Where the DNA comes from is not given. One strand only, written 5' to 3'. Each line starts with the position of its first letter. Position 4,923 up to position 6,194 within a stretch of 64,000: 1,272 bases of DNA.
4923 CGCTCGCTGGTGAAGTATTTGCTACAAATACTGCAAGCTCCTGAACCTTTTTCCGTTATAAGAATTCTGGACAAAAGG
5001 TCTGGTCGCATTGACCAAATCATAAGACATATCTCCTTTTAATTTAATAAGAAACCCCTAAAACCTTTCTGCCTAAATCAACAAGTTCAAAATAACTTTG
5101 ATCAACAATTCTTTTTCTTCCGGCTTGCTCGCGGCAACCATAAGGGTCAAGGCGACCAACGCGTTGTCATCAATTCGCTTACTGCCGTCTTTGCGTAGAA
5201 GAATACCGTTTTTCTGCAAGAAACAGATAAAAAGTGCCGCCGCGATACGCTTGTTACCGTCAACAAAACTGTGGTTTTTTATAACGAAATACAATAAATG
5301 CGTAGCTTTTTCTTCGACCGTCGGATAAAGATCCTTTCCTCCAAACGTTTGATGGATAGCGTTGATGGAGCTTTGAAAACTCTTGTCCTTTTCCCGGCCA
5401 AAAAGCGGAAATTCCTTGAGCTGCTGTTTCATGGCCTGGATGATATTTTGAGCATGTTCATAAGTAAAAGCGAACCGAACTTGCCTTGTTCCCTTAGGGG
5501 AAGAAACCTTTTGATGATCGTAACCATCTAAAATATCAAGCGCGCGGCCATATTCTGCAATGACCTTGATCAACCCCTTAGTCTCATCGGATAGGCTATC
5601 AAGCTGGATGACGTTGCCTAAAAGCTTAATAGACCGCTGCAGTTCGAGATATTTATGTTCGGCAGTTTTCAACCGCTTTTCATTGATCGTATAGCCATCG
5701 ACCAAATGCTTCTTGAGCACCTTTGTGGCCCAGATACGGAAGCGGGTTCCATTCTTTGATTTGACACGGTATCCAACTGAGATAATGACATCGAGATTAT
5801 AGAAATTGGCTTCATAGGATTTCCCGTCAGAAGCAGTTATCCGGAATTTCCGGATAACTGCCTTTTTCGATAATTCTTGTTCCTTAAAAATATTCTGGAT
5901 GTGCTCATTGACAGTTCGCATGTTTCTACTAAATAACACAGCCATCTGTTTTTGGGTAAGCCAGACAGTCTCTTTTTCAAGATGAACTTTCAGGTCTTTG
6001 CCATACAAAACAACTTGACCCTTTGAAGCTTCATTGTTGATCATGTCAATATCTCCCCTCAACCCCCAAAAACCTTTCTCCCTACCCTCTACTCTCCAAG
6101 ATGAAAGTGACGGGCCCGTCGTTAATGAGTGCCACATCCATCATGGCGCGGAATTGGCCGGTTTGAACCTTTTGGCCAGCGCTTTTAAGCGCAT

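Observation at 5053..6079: Conserved ~18-nt motif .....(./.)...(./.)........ immediately upstream of three AT-rich island genes 20 kb apart, with variant copies in a non-coding stretch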

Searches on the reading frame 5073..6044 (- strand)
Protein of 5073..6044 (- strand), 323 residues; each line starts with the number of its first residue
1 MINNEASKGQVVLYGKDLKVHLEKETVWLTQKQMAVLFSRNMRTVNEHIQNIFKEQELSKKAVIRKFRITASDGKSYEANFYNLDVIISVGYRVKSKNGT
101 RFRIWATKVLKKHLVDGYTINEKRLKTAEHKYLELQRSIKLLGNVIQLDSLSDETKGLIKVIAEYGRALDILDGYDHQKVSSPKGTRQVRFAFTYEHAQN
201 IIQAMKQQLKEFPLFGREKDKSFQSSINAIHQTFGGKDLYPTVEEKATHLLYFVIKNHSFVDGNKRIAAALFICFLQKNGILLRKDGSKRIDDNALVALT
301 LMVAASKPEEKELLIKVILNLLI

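Call 13: search_protein_families(library=pfam, proteins=[window:5073-6044:-])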
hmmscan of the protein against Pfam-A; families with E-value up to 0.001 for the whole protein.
window:5073-6044:- (323 aa): 2 families
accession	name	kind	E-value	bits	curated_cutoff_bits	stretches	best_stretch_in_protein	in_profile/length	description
PF13310.11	Virulence_RhuM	-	8.1e-24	84.7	33.7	1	62-132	1-76/252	Virulence protein RhuM family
PF02661.23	Fic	-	1.8e-12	48.4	24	1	193-276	2-93/93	Fic/DOC family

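Call 14: search_protein_families(library=ncbifam, proteins=[window:5073-6044:-])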
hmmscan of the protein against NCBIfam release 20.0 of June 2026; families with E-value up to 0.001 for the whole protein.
window:5073-6044:- (323 aa): 1 family
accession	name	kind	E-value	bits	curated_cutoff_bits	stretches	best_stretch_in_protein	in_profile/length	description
TIGR01550.1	DOC_P1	subfamily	5.1e-09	36.4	38.65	1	242-310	50-112/122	type II toxin-antitoxin system death-on-curing family toxin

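Call 15: find_encoding_contigs(protein=window:5073-6044:-, flank=10000, max_places=10)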
Protein window:5073-6044:- (323 aa): 11 contigs read that carry it; 3 places shown.
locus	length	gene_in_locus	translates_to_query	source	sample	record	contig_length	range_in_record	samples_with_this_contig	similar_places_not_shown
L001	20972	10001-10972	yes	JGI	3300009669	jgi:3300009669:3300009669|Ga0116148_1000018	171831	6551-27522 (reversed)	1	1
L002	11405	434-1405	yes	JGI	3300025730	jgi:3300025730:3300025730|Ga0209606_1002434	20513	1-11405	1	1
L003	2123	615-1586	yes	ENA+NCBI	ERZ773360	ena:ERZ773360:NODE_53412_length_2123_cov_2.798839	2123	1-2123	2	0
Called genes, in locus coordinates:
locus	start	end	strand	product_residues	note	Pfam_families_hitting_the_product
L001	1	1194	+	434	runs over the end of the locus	PF13393:tRNA-synt_His, PF00587:tRNA-synt_2b, PF03129:HGTP_anticodon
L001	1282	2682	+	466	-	PF01336:tRNA_anti-codon, PF00152:tRNA-synt_2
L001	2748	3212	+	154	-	PF01476:LysM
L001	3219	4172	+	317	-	PF01695:IstB_IS21 (weak), PF02562:PhoH, PF13245:AAA_19 (weak), PF13604:AAA_30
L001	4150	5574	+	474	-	PF07698:7TM-7TMR_HD, PF01966:HD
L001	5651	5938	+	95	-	PF02130:YbeY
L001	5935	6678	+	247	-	PF11967:RecO_N, PF02565:RecO_C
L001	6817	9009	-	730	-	PF00270:DEAD, PF04851:ResIII, PF22527:DEXQc_Suv3 (weak), PF00271:Helicase_C, PF21280:Helicase_dom4_arc, PF14520:HHH_5 (weak)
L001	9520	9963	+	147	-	PF02580:Tyr_Deacylase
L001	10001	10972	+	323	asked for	PF13310:Virulence_RhuM, PF02661:Fic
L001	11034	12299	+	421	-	PF13588:HSDR_N_2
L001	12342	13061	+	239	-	-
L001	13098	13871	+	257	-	PF01026:TatD_DNase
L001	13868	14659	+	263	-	-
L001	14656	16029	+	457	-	PF14691:Fer4_20, PF13738:Pyr_redox_3 (faint), PF00070:Pyr_redox (faint), PF00890:FAD_binding_2 (weak), PF03486:HI0933_like (weak), PF07992:Pyr_redox_2, PF13450:NAD_binding_8 (weak)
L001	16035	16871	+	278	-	PF02548:Pantoate_transf, PF13714:PEP_mutase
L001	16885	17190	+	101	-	-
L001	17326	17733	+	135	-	-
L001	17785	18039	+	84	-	-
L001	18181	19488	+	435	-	PF00587:tRNA-synt_2b, PF03129:HGTP_anticodon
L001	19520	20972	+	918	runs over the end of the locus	PF01326:PPDK_N, PF00391:PEP-utilizers, PF02896:PEP-utilizers_C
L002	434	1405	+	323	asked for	PF13310:Virulence_RhuM, PF02661:Fic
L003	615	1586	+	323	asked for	PF13310:Virulence_RhuM, PF02661:Fic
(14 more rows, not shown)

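Call 27: find_related_loci(query=window:5076-6044:-, collection=viral_contigs, flank=3000)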
Query window:5076-6044:- (323 aa) in viral_contigs; peptide patterns used: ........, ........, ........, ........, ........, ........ (x = any residue, [..] = any of these).
7 stretches matched a pattern; 1 encode a relative of the query (tblastn E <= 1e-3); 1 distinct loci.
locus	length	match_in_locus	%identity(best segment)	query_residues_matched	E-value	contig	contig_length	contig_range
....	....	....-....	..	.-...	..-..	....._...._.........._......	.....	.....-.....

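Call 38: search_protein_families(library=padloc, proteins=[window:5073-6044:-], max_evalue=0.01)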
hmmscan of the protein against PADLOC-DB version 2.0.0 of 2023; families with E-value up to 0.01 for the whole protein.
window:5073-6044:- (323 aa): 42 families (the best 25 are shown)
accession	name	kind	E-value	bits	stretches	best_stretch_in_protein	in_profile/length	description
PDLC04965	PDC-S23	-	3.8e-129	428.8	1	17-322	18-323/327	-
PDLC04963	PDC-S23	-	1.6e-122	406.9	1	17-322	13-307/312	-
PDLC04964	PDC-S23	-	5.2e-117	388.7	1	17-321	17-326/331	-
PDLC04854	PDC-S05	-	1.7e-67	225.1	1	17-209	17-209/212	-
PDLC04848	PDC-S05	-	2.8e-58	195.8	2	17-209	16-207/291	-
PDLC04858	PDC-S05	-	1.4e-50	168.6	1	15-130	11-131/138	-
PDLC04874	PDC-S05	-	2.7e-50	168.2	1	17-126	17-126/165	-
PDLC04872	PDC-S05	-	9e-49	163.1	1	16-140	17-141/152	-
PDLC04870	PDC-S05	-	1.7e-48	162.8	1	16-133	21-141/214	-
PDLC04876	PDC-S05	-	8.3e-48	160.4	1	6-130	5-137/174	-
PDLC04879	PDC-S05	-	8.5e-48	161.2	1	8-136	4-137/285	-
PDLC04851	PDC-S05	-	1.4e-47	160.4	1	16-134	22-146/342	-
PDLC04853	PDC-S05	-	1.9e-46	156.8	1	17-137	19-144/336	-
PDLC04843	PDC-S05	-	9.3e-46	154.5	1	18-128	20-130/330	-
PDLC04852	PDC-S05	-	4.8e-45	151.9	1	5-131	7-144/346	-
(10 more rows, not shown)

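Call 43: find_homologous_proteins(query=window:5076-6044:-)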
Query window:5076-6044:- (323 aa): 8000 proteins with E <= 0.001 among 8000 candidates; the best 120 are listed.
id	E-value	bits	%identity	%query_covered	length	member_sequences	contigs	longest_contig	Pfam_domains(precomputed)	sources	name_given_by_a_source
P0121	4.6e-206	701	100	100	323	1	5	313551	PF13310.12,PF02661.24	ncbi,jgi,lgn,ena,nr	ncbi:MAG TPA: RhuM family protein [Candidatus Omnitrophota bacterium]|nr:RhuM family protein [Candid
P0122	2.2e-183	626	88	100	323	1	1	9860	PF13310.12,PF02661.24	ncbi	-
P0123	1.3e-163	561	80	100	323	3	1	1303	PF13310.12,PF02661.24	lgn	-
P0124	1.2e-155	535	77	99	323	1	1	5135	PF13310.12,PF02661.24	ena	-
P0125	1.1e-154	532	76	99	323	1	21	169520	PF13310.12,PF02661.24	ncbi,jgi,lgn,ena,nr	ncbi:MAG: virulence protein RhuM/Fic/DOC family protein [Candidatus Aceula lacicola]|nr:virulence pr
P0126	3.6e-154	530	76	99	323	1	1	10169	PF13310.12,PF02661.24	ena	-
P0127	4.6e-154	530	76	99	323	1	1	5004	PF13310.12,PF02661.24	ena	-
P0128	2.3e-147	508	72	99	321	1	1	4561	PF13310.12,PF02661.24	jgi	jgi:prophage maintenance system killer protein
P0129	9.5e-145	499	70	99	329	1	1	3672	PF13310.12,PF02661.24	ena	-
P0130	1.4e-144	499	71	99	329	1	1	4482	PF13310.12,PF02661.24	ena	-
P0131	2.7e-144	498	70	100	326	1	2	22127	PF13310.12,PF02661.24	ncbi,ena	ncbi:MAG: virulence protein RhuM/Fic/DOC family protein [Candidatus Firestonebacteria bacterium]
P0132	2.9e-144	498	71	99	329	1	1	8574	PF13310.12,PF02661.24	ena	-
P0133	4.7e-144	497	69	99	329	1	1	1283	PF13310.12,PF02661.24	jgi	jgi:prophage maintenance system killer protein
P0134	1.2e-143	496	70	100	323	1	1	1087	PF13310.12,PF02661.24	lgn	-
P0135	1.8e-143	495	69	99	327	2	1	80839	PF13310.12,PF02661.24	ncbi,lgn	-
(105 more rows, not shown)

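Call 44: find_encoding_contigs(protein=P0122, flank=5000, max_places=3)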
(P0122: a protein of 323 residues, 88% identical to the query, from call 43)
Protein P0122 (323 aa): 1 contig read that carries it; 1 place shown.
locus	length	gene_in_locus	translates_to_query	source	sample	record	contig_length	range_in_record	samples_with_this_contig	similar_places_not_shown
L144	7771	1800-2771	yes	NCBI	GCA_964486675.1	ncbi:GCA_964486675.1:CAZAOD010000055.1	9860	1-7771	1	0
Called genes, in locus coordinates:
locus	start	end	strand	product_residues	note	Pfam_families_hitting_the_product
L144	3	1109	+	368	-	?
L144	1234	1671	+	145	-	PF02580:Tyr_Deacylase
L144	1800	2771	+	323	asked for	PF13310:Virulence_RhuM, PF02661:Fic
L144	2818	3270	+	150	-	-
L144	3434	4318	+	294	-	-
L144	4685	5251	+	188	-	PF01909:NTP_transf_2, PF18765:Polbeta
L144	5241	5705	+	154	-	-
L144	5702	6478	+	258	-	PF01026:TatD_DNase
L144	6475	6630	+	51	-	-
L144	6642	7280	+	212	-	-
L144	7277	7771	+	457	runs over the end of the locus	PF14691:Fer4_20, PF13738:Pyr_redox_3 (faint), PF00070:Pyr_redox (faint), PF00890:FAD_binding_2 (faint), PF01266:DAO (faint), PF03486:HI0933_like (weak), PF07992:Pyr_redox_2, PF13450:NAD_binding_8 (weak)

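Call 45: find_encoding_contigs(protein=P0125, flank=5000, max_places=6)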
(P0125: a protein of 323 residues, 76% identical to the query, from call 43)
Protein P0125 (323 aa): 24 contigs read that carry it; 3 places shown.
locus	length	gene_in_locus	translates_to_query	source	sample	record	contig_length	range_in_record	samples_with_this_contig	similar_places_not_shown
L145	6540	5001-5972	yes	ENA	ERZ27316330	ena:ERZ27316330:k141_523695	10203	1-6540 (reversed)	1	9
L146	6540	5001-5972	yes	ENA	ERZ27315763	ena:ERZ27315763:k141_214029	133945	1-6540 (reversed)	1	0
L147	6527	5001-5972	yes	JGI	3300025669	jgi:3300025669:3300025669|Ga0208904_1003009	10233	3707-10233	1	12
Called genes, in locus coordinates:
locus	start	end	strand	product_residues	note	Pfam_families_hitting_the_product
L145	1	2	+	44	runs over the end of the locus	-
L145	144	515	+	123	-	PF12092:DUF3568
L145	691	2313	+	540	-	PF00005:ABC_tran, PF02463:SMC_N (faint), PF13175:AAA_15 (faint), PF13304:AAA_21 (faint), PF12848:ABC_tran_Xtn, PF00005:ABC_tran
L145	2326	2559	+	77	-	PF07308:DUF1456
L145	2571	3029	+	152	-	-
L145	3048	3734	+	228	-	PF00485:PRK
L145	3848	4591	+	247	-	PF17761:DUF1016_N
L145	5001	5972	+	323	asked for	PF13310:Virulence_RhuM, PF02661:Fic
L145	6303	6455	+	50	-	PF04014:MazE_antitoxin (faint)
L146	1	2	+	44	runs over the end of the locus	-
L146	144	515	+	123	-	PF12092:DUF3568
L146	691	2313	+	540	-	PF00005:ABC_tran, PF02463:SMC_N (faint), PF13175:AAA_15 (faint), PF13304:AAA_21 (faint), PF12848:ABC_tran_Xtn, PF00005:ABC_tran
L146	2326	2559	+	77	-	PF07308:DUF1456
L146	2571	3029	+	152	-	-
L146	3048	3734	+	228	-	PF00485:PRK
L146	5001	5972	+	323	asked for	PF13310:Virulence_RhuM, PF02661:Fic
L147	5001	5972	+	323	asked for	PF13310:Virulence_RhuM, PF02661:Fic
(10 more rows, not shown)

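Call 54: search_protein_families(library=padloc, proteins=[L144:2818-3270:+, L144:3434-4318:+, L144:4685-5251:+, L144:5241-5705:+], max_evalue=0.01)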
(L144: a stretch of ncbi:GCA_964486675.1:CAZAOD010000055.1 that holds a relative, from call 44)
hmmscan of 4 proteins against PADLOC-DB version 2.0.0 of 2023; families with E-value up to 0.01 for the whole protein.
L144:2818-3270:+ (150 aa): 0 families

L144:3434-4318:+ (294 aa): 0 families

L144:4685-5251:+ (188 aa): 16 families
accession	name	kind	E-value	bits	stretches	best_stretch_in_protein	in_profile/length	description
PDLC04368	PDC-M05A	-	2.7e-43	146.1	1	4-184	9-191/201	-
PDLC04372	PDC-M05A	-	1.5e-23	81.9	1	36-184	10-160/167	-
PDLC04369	PDC-M05A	-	3.2e-21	73.9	1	16-185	21-188/201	-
PDLC04370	PDC-M05A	-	1.2e-13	49.3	1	7-184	14-190/194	-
PDLC04371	PDC-M05A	-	4.7e-11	40.7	1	5-151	28-177/211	-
PDLC04906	PDC-S09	-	4.8e-07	28.1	1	96-151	20-77/98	-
PDLC04904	PDC-S09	-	1.3e-06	26.6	1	101-149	25-75/104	-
PDLC04902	PDC-S09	-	4.2e-06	25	1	92-149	13-72/97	-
PDLC04903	PDC-S09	-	4.8e-06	24.9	1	103-130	28-55/108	-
PDLC01720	Csa3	-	9.7e-05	20.9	1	25-88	43-94/118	Csa3_1_CAS-I-II-III-IV-V-VI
PDLC04907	PDC-S09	-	0.00055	18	1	91-136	18-62/114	-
PDLC01434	CasR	-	0.00076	17.4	1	22-62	139-179/191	"CAS-I,CAS-II,CAS-III,CAS-IV,CAS-V,CAS-VI; associated_signaling"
PDLC01857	CARF3--CARF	-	0.0012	16.5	1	21-69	140-187/201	-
PDLC01438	Csa3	-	0.0022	16.1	1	17-73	157-207/305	"CAS-I,CAS-II,CAS-III,CAS-IV,CAS-V,CAS-VI; associated_signaling"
PDLC01879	CARF3--CARF_TM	-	0.0041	14.8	1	23-69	169-211/222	-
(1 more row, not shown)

L144:5241-5705:+ (154 aa): 8 families
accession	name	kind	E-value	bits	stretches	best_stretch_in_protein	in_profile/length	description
PDLC04374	PDC-M05B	-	5e-18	63.7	1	8-149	5-145/146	-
PDLC04375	PDC-M05B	-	5.1e-13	47.5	1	6-138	14-145/151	-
PDLC04377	PDC-M05B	-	1.5e-12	45.8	1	11-149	8-145/149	-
PDLC04379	PDC-M05B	-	7.1e-12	43.5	1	14-149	10-144/147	-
PDLC04376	PDC-M05B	-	5.9e-09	34.2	1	28-142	5-118/121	-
PDLC04378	PDC-M05B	-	3.2e-08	31.9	1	4-147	4-148/153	-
PDLC04373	PDC-M05B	-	1.1e-05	23.5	1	3-144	3-135/141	-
PDLC04380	PDC-M05B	-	0.0075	14.6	1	25-82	33-89/114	-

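Call 55: search_protein_families(library=pfam, proteins=[L144:2818-3270:+, L144:3434-4318:+, L144:4685-5251:+, L144:5241-5705:+, L144:3-1109:+], max_evalue=0.01)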
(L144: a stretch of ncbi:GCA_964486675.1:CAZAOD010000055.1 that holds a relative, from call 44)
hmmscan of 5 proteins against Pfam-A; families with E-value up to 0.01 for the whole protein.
L144:2818-3270:+ (150 aa): 0 families

L144:3434-4318:+ (294 aa): 0 families

L144:4685-5251:+ (188 aa): 5 families
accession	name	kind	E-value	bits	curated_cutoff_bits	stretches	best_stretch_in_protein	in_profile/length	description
PF18765.7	Polbeta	-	9.1e-10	39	26.9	1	91-171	3-88/93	Polymerase beta, Nucleotidyltransferase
PF01909.29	NTP_transf_2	-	3.1e-08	34.3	21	1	91-159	4-79/93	Nucleotidyltransferase domain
PF13545.12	HTH_Crp_2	-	0.0017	18.7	27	1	27-59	25-56/70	Crp-like helix-turn-helix domain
PF01047.28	MarR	-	0.0027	18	24.6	1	20-53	13-46/59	MarR family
PF25212.1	HVO_A0114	-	0.0033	17.6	27.6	0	25-64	37-76/84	HVO_A0114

L144:5241-5705:+ (154 aa): 1 family
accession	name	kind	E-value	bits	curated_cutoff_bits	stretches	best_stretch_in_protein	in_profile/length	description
PF05168.19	HEPN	-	0.007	17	22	1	25-138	1-114/117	HEPN domain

L144:3-1109:+ (368 aa): 0 families

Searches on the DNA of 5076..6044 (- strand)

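Call 90: search_rna_families(sources=[L150, L167, L168, L159, L144, L194], threshold=evalue, max_evalue=1)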
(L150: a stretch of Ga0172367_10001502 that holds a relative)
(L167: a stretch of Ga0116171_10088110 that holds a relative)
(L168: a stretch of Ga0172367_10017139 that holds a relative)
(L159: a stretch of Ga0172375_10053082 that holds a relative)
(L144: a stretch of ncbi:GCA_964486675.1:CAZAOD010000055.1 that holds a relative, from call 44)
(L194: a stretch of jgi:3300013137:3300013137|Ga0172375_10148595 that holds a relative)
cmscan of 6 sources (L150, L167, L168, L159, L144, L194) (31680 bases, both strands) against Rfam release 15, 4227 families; matches with E-value up to 1: 3.
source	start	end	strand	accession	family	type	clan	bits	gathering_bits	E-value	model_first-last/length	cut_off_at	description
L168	3313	3457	-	RF02842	RefA1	Gene; sRNA;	-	25.6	94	0.097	17-204/222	no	Enterococcus sRNA A1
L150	3498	3538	-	RF02405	P34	Gene; sRNA;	-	20.2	44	0.36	259-299/399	no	Pseudomonas sRNA P34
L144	3979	4077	-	RF01675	CrcZ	Gene; sRNA;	-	19.3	95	0.25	1-398/398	no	Pseudomonas sRNA CrcZ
